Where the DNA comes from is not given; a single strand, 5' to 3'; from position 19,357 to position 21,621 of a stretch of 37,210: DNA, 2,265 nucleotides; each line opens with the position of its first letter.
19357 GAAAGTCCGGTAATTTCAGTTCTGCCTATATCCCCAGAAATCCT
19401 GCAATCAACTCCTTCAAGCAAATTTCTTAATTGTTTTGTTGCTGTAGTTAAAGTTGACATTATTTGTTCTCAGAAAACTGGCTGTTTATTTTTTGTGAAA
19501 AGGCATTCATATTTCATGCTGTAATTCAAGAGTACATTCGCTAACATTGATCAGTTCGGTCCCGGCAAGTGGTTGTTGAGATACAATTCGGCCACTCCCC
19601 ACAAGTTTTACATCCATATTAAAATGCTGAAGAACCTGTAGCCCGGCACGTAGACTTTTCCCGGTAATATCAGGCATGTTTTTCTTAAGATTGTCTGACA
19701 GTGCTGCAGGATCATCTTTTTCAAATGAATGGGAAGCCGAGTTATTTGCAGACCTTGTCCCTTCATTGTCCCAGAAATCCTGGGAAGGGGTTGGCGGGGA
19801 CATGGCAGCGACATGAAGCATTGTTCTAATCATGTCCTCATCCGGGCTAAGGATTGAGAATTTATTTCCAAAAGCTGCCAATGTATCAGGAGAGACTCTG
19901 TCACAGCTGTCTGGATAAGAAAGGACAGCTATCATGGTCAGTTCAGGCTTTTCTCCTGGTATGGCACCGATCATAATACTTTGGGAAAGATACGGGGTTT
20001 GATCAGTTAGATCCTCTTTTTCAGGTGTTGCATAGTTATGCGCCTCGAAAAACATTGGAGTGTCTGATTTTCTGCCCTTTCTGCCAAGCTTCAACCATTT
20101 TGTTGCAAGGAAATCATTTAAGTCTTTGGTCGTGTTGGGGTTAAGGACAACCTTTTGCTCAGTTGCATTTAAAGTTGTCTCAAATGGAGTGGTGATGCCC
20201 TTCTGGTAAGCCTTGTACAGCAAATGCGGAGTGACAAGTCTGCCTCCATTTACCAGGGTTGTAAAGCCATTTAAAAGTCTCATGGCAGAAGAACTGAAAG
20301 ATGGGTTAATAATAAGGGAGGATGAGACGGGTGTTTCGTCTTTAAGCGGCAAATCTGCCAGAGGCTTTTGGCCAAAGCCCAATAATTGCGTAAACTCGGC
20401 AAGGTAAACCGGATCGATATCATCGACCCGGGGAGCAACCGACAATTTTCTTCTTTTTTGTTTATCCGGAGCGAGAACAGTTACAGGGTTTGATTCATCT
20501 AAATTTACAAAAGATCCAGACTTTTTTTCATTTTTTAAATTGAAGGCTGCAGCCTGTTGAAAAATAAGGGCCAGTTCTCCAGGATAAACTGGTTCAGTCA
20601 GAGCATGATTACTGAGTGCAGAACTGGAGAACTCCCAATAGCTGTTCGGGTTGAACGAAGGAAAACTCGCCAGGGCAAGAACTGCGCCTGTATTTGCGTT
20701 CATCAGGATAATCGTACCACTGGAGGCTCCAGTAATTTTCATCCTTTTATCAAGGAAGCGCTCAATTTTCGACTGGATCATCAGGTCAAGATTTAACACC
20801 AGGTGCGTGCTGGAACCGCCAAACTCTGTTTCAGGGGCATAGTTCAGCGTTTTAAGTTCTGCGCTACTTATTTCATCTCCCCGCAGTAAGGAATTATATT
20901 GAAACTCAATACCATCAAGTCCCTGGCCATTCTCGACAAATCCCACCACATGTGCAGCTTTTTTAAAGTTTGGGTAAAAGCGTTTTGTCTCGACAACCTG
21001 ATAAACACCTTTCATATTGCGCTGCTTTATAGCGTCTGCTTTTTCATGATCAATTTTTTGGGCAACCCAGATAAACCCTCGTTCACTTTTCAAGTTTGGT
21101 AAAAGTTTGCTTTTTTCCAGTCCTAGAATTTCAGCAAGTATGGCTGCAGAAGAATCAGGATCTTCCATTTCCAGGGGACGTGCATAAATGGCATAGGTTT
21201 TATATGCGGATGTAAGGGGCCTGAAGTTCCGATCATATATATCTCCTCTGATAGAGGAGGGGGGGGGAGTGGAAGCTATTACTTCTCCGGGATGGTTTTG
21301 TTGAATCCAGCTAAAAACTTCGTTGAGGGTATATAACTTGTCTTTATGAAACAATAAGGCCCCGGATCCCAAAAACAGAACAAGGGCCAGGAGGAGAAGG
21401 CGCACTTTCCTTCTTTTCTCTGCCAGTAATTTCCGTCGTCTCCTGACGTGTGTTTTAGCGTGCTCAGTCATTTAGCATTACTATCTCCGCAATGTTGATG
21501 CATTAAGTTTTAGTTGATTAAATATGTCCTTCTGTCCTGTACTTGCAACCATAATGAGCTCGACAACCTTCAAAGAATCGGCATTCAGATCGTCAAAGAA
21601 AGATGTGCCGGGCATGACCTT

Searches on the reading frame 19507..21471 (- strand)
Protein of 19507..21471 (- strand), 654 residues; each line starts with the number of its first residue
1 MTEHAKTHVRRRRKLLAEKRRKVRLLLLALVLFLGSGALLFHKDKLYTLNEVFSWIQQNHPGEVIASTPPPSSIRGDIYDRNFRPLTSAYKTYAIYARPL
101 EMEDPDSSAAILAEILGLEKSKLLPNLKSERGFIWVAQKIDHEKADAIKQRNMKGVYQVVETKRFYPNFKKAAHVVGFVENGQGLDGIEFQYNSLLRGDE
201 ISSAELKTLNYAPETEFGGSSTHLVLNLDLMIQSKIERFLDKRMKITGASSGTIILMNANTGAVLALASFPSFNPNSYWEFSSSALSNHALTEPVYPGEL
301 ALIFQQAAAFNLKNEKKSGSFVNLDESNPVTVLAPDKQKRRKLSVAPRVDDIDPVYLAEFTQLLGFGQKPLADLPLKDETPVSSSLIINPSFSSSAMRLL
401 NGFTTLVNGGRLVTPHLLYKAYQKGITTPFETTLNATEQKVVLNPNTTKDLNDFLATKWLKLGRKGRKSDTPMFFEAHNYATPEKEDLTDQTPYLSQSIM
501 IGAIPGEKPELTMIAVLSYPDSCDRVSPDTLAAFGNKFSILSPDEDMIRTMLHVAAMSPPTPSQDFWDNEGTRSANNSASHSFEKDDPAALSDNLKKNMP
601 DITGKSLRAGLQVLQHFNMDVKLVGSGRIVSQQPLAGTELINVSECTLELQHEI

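Call 3: search_protein_families(library=pfam, proteins=[window:19507-21471:-], max_evalue=10)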
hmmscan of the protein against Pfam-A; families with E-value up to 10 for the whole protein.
window:19507-21471:- (654 aa): 4 families
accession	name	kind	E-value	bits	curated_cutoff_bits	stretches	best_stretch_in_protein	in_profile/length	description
PF03717.20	PBP_dimer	-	2.1e-14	54.8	24.4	1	73-199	4-161/180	Penicillin-binding Protein dimerisation domain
PF00905.27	Transpeptidase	-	4.2e-11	43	22.1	2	252-298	1-43/299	Penicillin binding protein transpeptidase domain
PF03793.24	PASTA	-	2.5e-05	24.6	23.2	1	599-641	3-53/64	PASTA domain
PF21922.1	PBP_dimer_2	-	7.3e-05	23.4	27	1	162-203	23-64/83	Penicillin binding protein A dimerisation domain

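Call 4: search_protein_families(library=ncbifam, proteins=[window:19507-21471:-], max_evalue=10)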
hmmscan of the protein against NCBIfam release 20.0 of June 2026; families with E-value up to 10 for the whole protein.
window:19507-21471:- (654 aa): 12 families
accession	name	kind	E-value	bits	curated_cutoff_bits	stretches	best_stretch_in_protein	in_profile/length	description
TIGR02214.1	spoVD_pbp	equivalog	5.2e-41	140.7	688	3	72-321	46-311/636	stage V sporulation protein D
TIGR03423.1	pbp2_mrdA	equivalog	9.5e-30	103.7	455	2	71-285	46-283/593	penicillin-binding protein 2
NF053573.1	PBP2_PenA_Neis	exception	3.5e-29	101.8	1105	1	22-311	27-322/572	peptidoglycan D,D-transpeptidase PBP2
NF011685.0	PRK15105.1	subfamily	6.4e-26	91.1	737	1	73-299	69-307/588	peptidoglycan glycosyltransferase FtsI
NF008061.0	PRK10795.1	equivalog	2.3e-11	43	962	3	222-293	249-313/634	peptidoglycan DD-transpeptidase MrdA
NF038271.1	strep_PBP2X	exception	1.7e-09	36.5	1050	1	63-311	61-348/750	penicillin-binding protein PBP2X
NF033378.1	MECD_PBP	exception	2e-07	29.7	1450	2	225-279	328-375/678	PBP2a family beta-lactam-resistant peptidoglycan transpeptidase MecD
NF051842.1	PBP4_5_Efaec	equivalog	4.7e-07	28.6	700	1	73-278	163-382/668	penicillin-binding protein PBP4(5)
TIGR02074.1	PBP_1a_fam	subfamily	0.0056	15.5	508.75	2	216-276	218-284/535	PBP1A family penicillin-binding protein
NF000406.1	MECB_PBP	exception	0.018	13.5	1450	1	228-278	324-371/674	PBP2a family beta-lactam-resistant peptidoglycan transpeptidase MecB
NF038278.1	strep_PBP2B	exception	0.11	10.9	975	0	212-270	295-360/678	penicillin-binding protein PBP2B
NF040948.1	alpha_gluc_MalA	equivalog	0.13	10.5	800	1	126-205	340-420/627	alpha-glucosidase MalA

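Call 16: find_homologous_proteins(query=window:19507-21471:-, max_evalue=1e-10)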
Query window:19507-21471:- (654 aa): 133 proteins with E <= 1e-10 among 8000 candidates; the best 120 are listed.
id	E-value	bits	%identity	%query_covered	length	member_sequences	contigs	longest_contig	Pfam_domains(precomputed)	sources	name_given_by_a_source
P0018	0.0e+0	1460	99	100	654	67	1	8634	PF03717.21,PF00905.28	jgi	jgi:cell division protein FtsI (penicillin-binding protein 3)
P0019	0.0e+0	1127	77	100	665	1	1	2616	PF03717.21,PF21922.2,PF03793.25,PF00905.28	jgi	jgi:cell division protein FtsI/penicillin-binding protein 2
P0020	0.0e+0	1114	76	100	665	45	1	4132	PF03717.21,PF03793.25,PF00905.28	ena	-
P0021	0.0e+0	1111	76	100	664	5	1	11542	PF03717.21,PF03793.25,PF00905.28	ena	-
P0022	0.0e+0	1108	76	100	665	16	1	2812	PF03717.21,PF21922.2,PF03793.25,PF00905.28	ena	-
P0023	0.0e+0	1102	75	100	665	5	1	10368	PF03717.21,PF03793.25,PF00905.28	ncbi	ncbi:MAG: penicillin-binding transpeptidase domain-containing protein [Thermodesulfobacteriota bacte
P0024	0.0e+0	1093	74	100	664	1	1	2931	PF03717.21,PF03793.25,PF00905.28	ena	-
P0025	0.0e+0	1080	74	100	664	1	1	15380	PF03717.21,PF03793.25,PF00905.28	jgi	-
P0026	0.0e+0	1079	73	100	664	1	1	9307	PF03717.21,PF21922.2,PF03793.25,PF00905.28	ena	-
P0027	0.0e+0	1065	73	100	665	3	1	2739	PF03717.21,PF21922.2,PF03793.25,PF00905.28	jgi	jgi:cell division protein FtsI/penicillin-binding protein 2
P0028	0.0e+0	1054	72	100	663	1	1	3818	PF03717.21,PF03793.25,PF00905.28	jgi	jgi:cell division protein FtsI (penicillin-binding protein 3)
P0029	0.0e+0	1054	72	100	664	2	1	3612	PF03717.21,PF03793.25,PF00905.28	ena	-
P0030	0.0e+0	1048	72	100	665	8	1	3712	PF03717.21,PF21922.2,PF03793.25,PF00905.28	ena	-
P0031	0.0e+0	1038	71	100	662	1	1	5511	PF03717.21,PF21922.2,PF03793.25,PF00905.28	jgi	jgi:cell division protein FtsI (penicillin-binding protein 3)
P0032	0.0e+0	1030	70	100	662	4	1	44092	PF03717.21,PF21922.2,PF03793.25,PF00905.28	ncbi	ncbi:PASTA domain-containing protein [Thermodesulfobacteriota bacterium]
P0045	2.4e-267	906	62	100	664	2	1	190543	PF03717.21,PF03793.25,PF00905.28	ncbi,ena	-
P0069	8.7e-251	852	58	100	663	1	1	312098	PF03717.21,PF03793.25,PF00905.28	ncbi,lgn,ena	-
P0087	7.1e-235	799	55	100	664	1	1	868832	PF03717.21,PF03793.25,PF00905.28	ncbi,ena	-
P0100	1.6e-217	742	53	100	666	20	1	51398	PF03717.21,PF03793.25,PF00905.28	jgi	jgi:cell division protein FtsI (penicillin-binding protein 3)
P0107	1.2e-184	633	47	100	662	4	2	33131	PF03717.21,PF03793.25,PF00905.28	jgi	jgi:cell division protein FtsI/penicillin-binding protein 2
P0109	4.0e-176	605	45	100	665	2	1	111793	PF03717.21,PF03793.25,PF00905.28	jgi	jgi:cell division protein FtsI (penicillin-binding protein 3)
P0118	3.1e-56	209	31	89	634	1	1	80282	PF03717.21,PF03793.25,PF00905.28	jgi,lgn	jgi:cell division protein FtsI (penicillin-binding protein 3)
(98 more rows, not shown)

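Call 17: find_encoding_contigs(protein=P0045, flank=4000, max_places=1)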
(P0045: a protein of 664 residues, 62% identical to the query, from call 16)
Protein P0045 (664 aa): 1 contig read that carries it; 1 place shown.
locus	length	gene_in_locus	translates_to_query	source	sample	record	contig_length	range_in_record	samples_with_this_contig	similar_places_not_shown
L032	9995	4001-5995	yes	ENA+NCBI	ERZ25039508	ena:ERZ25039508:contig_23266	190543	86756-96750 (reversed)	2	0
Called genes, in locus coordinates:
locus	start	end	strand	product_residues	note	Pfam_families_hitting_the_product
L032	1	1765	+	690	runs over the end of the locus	PF23161:HTH_RNase_II, PF00773:RNB, PF18614:RNase_II_C_S1 (weak)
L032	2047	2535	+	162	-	PF02381:MraZ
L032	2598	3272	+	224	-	PF01795:Methyltransf_5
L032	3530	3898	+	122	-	-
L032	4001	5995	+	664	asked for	PF03717:PBP_dimer, PF00905:Transpeptidase (weak), PF03793:PASTA (weak)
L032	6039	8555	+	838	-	PF01225:Mur_ligase, PF08245:Mur_ligase_M, PF02875:Mur_ligase_C, PF01225:Mur_ligase (weak), PF08245:Mur_ligase_M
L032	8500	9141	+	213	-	PF02875:Mur_ligase_C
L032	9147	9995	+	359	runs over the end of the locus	PF00953:Glycos_transf_4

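Call 18: find_encoding_contigs(protein=P0087, flank=4000, max_places=1)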
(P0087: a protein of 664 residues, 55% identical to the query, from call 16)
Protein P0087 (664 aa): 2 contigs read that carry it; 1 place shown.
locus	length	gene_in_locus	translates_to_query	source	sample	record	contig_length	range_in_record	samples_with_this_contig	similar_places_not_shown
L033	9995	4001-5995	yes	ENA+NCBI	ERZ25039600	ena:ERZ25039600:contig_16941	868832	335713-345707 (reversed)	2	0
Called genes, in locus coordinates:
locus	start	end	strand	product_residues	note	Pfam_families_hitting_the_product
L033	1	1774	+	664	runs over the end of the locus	PF23161:HTH_RNase_II, PF00773:RNB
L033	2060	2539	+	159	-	PF02381:MraZ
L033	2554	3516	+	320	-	PF01795:Methyltransf_5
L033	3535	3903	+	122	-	-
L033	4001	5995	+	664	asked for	PF03717:PBP_dimer, PF00905:Transpeptidase (weak), PF03793:PASTA (weak)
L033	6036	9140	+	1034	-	PF01225:Mur_ligase (weak), PF08245:Mur_ligase_M, PF02875:Mur_ligase_C, PF08245:Mur_ligase_M, PF02875:Mur_ligase_C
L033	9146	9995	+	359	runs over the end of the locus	PF00953:Glycos_transf_4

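Call 19: find_encoding_contigs(protein=P0109, flank=4000, max_places=1)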
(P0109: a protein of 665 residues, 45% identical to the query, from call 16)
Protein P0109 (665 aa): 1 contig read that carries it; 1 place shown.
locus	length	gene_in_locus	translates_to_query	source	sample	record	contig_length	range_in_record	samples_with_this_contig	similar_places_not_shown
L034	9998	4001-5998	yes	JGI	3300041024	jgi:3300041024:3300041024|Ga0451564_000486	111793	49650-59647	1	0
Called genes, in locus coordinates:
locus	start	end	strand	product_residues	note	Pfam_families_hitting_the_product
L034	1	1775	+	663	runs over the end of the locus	PF23161:HTH_RNase_II, PF00773:RNB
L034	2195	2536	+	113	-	PF02381:MraZ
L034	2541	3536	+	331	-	PF01795:Methyltransf_5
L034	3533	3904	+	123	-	-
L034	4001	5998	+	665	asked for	PF03717:PBP_dimer, PF00905:Transpeptidase (faint), PF03793:PASTA (weak)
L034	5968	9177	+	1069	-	PF01225:Mur_ligase, PF08245:Mur_ligase_M, PF02875:Mur_ligase_C, PF01225:Mur_ligase (weak), PF08245:Mur_ligase_M, PF02875:Mur_ligase_C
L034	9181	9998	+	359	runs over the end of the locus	PF00953:Glycos_transf_4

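Call 20: find_encoding_contigs(protein=P0118, flank=4000, max_places=1)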
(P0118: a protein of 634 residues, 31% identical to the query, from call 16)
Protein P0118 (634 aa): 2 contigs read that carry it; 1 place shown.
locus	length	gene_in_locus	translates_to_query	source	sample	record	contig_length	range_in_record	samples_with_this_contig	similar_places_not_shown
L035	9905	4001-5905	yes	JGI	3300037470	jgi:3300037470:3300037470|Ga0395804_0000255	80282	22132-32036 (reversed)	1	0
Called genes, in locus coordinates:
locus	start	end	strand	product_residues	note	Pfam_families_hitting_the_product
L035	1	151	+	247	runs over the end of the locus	PF01564:Spermine_synth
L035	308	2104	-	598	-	PF00009:GTP_EFTU, PF01926:MMR_HSR1 (weak), PF22042:EF-G_D2 (weak), PF03144:GTP_EFTU_D2, PF00679:EFG_C, PF21018:BipA_C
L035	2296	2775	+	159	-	PF02381:MraZ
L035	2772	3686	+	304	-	PF01795:Methyltransf_5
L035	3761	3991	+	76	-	-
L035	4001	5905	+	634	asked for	PF03717:PBP_dimer (weak), PF00905:Transpeptidase (faint), PF03793:PASTA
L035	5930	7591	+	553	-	PF01225:Mur_ligase, PF08245:Mur_ligase_M, PF02875:Mur_ligase_C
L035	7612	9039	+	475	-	PF01225:Mur_ligase (weak), PF08245:Mur_ligase_M, PF02875:Mur_ligase_C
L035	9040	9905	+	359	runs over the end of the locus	PF00953:Glycos_transf_4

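Call 33: search_solved_structures(query=window:19507-21471:-, max_evalue=1e-10, show_alignments=1)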
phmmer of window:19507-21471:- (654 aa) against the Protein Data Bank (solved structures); distinct sequences matched with E-value up to 1e-10: 27.
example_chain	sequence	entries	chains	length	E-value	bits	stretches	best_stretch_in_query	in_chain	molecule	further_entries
7rcz_A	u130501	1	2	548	6.7e-27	97.4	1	72-277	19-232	Stage V sporulation protein D (Sporulation specific penicillin-binding protein)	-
7onw_A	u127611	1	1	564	9.6e-26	93.6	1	72-300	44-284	Peptidoglycan D,D-transpeptidase FtsI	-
4bjp_A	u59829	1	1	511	1.3e-25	93.1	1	72-300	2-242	PENICILLIN BINDING PROTEIN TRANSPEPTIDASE DOMAIN PROTEIN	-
4ovd_A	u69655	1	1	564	1.3e-25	93.1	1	73-283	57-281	Peptidoglycan glycosyltransferase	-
3eqv_A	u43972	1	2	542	4.1e-25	91.5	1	47-309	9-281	Penicillin-binding protein 2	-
3equ_A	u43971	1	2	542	4.1e-25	91.5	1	47-309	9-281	Penicillin-binding protein 2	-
5ksh_A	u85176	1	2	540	4.2e-25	91.5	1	47-309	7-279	Penicillin-binding protein 2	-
6hr9_A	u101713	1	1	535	4.1e-24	88.2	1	74-311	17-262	Peptidoglycan D,D-transpeptidase FtsI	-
5uy7_A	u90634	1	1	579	4.2e-24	88.2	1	73-312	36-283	Peptidoglycan glycosyltransferase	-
3pbn_A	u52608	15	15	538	4.4e-24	88.1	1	74-311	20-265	Penicillin-binding protein 3 | Cell division protein FtsI [Peptidoglycan synthetase] | Peptidoglycan D,D-transpeptidase FtsI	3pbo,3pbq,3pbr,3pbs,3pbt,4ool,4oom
4wek_A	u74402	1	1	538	4.4e-24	88.1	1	74-311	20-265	Penicillin-binding protein 3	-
25hr_B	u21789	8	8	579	4.4e-24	88.1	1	73-311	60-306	Peptidoglycan D,D-transpeptidase FtsI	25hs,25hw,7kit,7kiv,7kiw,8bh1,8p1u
4l0l_A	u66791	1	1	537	4.5e-24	88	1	74-311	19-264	Penicillin-binding protein 3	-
6r3x_A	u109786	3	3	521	4.5e-24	88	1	74-311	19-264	Peptidoglycan D,D-transpeptidase FtsI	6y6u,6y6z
4fsf_A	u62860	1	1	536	4.5e-24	88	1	74-311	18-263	Penicillin-binding protein 3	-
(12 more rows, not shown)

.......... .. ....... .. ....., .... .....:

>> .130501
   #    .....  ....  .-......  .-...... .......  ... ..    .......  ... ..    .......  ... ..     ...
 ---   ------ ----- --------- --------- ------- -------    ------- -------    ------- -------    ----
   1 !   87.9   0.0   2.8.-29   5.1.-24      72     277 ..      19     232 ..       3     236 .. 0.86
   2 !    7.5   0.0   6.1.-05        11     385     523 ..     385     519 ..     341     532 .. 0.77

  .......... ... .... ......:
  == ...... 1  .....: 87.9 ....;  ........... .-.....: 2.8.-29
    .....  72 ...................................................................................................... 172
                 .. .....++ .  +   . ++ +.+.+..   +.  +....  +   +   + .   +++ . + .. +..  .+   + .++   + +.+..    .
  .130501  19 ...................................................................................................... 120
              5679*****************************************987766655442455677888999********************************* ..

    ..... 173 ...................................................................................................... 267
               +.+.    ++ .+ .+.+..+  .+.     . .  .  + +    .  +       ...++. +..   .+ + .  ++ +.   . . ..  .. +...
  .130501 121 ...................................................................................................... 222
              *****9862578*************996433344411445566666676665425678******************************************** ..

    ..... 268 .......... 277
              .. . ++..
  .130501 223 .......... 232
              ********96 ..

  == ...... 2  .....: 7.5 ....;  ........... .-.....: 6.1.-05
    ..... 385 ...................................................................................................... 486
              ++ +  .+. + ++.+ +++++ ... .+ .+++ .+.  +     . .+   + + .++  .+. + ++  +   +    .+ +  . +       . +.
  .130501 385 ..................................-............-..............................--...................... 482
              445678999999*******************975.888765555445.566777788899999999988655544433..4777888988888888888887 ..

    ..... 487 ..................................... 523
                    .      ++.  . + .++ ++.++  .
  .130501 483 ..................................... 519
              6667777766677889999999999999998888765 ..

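Call 45: find_encoding_contigs(protein=P0032, flank=3000, max_places=1)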
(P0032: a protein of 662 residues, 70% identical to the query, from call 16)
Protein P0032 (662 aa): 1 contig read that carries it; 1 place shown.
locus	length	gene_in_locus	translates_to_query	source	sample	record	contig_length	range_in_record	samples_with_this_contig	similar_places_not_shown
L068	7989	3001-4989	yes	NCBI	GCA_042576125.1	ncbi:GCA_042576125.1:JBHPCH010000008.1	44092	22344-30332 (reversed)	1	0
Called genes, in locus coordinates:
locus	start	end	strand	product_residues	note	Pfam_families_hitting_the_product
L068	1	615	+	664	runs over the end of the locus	PF23161:HTH_RNase_II, PF00773:RNB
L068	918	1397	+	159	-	PF02381:MraZ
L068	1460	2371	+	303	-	PF01795:Methyltransf_5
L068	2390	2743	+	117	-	-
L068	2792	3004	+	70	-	-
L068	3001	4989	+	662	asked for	PF03717:PBP_dimer, PF21922:PBP_dimer_2 (faint), PF00905:Transpeptidase (faint), PF03793:PASTA (weak)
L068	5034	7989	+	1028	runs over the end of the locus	PF01225:Mur_ligase, PF08245:Mur_ligase_M, PF02875:Mur_ligase_C, PF01225:Mur_ligase, PF08245:Mur_ligase_M, PF02875:Mur_ligase_C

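Call 46: find_encoding_contigs(protein=P0069, flank=3000, max_places=1)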
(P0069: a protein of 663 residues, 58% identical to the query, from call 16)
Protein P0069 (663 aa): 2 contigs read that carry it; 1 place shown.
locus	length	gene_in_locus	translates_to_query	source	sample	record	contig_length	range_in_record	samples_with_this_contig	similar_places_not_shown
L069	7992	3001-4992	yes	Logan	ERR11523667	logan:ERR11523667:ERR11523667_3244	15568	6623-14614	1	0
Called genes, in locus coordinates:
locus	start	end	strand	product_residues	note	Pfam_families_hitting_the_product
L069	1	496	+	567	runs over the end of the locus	PF23161:HTH_RNase_II, PF00773:RNB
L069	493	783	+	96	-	PF18614:RNase_II_C_S1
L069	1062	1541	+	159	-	PF02381:MraZ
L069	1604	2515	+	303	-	PF01795:Methyltransf_5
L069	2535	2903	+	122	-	-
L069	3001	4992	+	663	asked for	PF03717:PBP_dimer, PF00905:Transpeptidase (faint), PF03793:PASTA (weak)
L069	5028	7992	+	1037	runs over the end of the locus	PF01225:Mur_ligase, PF08245:Mur_ligase_M, PF02875:Mur_ligase_C, PF01225:Mur_ligase (weak), PF08245:Mur_ligase_M, PF02875:Mur_ligase_C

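Call 47: find_encoding_contigs(protein=P0100, flank=3000, max_places=1)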
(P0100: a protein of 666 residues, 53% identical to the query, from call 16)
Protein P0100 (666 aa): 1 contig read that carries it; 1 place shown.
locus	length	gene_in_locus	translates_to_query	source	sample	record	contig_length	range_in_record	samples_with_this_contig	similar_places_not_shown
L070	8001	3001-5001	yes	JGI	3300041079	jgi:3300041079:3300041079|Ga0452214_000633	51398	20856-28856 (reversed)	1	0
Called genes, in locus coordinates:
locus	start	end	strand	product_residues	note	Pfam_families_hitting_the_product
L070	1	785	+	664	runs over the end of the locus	PF23161:HTH_RNase_II, PF00773:RNB, PF18614:RNase_II_C_S1 (faint)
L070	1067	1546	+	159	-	PF02381:MraZ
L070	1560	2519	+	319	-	PF01795:Methyltransf_5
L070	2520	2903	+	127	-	-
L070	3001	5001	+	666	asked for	PF03717:PBP_dimer, PF00905:Transpeptidase (faint), PF03793:PASTA (weak)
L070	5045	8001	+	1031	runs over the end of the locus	PF01225:Mur_ligase, PF08245:Mur_ligase_M, PF02875:Mur_ligase_C, PF01225:Mur_ligase, PF08245:Mur_ligase_M, PF02875:Mur_ligase_C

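Call 48: find_encoding_contigs(protein=P0107, flank=3000, max_places=1)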
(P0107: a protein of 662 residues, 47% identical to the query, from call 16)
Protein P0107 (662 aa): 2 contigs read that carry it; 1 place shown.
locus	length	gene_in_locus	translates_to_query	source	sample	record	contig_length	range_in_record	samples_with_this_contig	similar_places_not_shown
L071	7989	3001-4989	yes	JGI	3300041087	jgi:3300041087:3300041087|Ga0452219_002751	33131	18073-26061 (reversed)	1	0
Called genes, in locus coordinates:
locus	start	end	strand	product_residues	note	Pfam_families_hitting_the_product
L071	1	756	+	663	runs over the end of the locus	PF23161:HTH_RNase_II, PF00773:RNB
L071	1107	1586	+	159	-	PF02381:MraZ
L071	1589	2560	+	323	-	PF01795:Methyltransf_5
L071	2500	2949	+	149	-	-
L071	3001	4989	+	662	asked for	PF03717:PBP_dimer, PF00905:Transpeptidase, PF03793:PASTA (weak)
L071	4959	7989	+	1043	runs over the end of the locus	PF01225:Mur_ligase, PF08245:Mur_ligase_M, PF02875:Mur_ligase_C, PF08245:Mur_ligase_M, PF02875:Mur_ligase_C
